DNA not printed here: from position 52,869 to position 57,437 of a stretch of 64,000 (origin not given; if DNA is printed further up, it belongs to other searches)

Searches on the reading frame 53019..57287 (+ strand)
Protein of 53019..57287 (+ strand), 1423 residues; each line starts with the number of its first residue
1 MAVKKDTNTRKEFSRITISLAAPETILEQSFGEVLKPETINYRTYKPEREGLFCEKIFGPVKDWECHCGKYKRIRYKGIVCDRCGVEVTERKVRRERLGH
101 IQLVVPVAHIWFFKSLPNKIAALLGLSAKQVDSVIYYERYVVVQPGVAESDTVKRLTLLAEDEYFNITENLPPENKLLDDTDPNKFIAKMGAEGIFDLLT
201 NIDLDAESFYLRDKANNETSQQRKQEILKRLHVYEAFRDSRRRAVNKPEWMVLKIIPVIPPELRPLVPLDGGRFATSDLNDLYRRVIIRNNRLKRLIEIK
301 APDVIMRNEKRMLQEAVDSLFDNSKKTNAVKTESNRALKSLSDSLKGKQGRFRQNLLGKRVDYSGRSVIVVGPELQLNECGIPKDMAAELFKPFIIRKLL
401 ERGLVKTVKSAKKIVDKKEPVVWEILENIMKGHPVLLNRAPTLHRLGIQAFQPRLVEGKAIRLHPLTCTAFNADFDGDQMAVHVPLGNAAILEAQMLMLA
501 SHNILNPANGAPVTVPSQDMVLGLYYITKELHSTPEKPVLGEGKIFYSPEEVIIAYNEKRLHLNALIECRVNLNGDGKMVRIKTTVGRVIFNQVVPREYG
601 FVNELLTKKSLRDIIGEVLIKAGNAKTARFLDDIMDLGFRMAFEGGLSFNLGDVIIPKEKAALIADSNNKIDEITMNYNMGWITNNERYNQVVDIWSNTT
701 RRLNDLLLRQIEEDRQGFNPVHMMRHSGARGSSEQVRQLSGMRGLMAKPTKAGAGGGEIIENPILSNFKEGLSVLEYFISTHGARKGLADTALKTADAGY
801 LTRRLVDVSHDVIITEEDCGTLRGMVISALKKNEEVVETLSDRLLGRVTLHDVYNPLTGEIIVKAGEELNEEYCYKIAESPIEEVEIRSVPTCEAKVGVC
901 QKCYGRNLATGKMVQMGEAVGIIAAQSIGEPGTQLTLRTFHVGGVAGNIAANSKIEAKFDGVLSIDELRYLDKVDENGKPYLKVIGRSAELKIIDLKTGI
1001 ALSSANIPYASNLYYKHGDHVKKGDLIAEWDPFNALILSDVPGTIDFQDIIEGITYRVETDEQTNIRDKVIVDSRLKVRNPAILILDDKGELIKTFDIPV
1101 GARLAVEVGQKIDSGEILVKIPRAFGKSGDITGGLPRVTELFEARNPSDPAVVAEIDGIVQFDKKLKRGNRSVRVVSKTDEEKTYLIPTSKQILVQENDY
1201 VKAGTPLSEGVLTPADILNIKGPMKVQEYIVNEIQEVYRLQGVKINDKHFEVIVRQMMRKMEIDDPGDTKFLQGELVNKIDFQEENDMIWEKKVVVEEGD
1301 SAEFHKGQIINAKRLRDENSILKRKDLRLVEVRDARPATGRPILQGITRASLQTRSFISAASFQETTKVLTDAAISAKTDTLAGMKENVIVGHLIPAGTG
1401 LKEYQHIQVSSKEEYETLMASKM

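Call 85: search_protein_families(library=pfam, proteins=[window:53019-57287:+], max_evalue=0.00001)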
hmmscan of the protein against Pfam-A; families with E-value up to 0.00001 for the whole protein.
window:53019-57287:+ (1423 aa): 6 families
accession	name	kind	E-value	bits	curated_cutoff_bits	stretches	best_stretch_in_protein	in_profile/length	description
PF04997.17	RNA_pol_Rpb1_1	-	1.4e-78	264.8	39.7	1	11-356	2-312/312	RNA polymerase Rpb1, domain 1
PF04998.22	RNA_pol_Rpb1_5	-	2.5e-67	227.6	28.5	1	771-1282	1-258/267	RNA polymerase Rpb1, domain 5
PF00623.25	RNA_pol_Rpb1_2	-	2e-39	136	25.3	2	408-499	74-165/166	RNA polymerase Rpb1, domain 2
PF04983.23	RNA_pol_Rpb1_3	-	1.3e-24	87.3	28.9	1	503-654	1-162/162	RNA polymerase Rpb1, domain 3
PF05000.22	RNA_pol_Rpb1_4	-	1.6e-16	60.6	24.8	1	683-768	1-106/107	RNA polymerase Rpb1, domain 4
PF13533.13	Biotin_lipoyl_2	-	1e-07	32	29.8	0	1012-1029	13-30/32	Biotin-lipoyl like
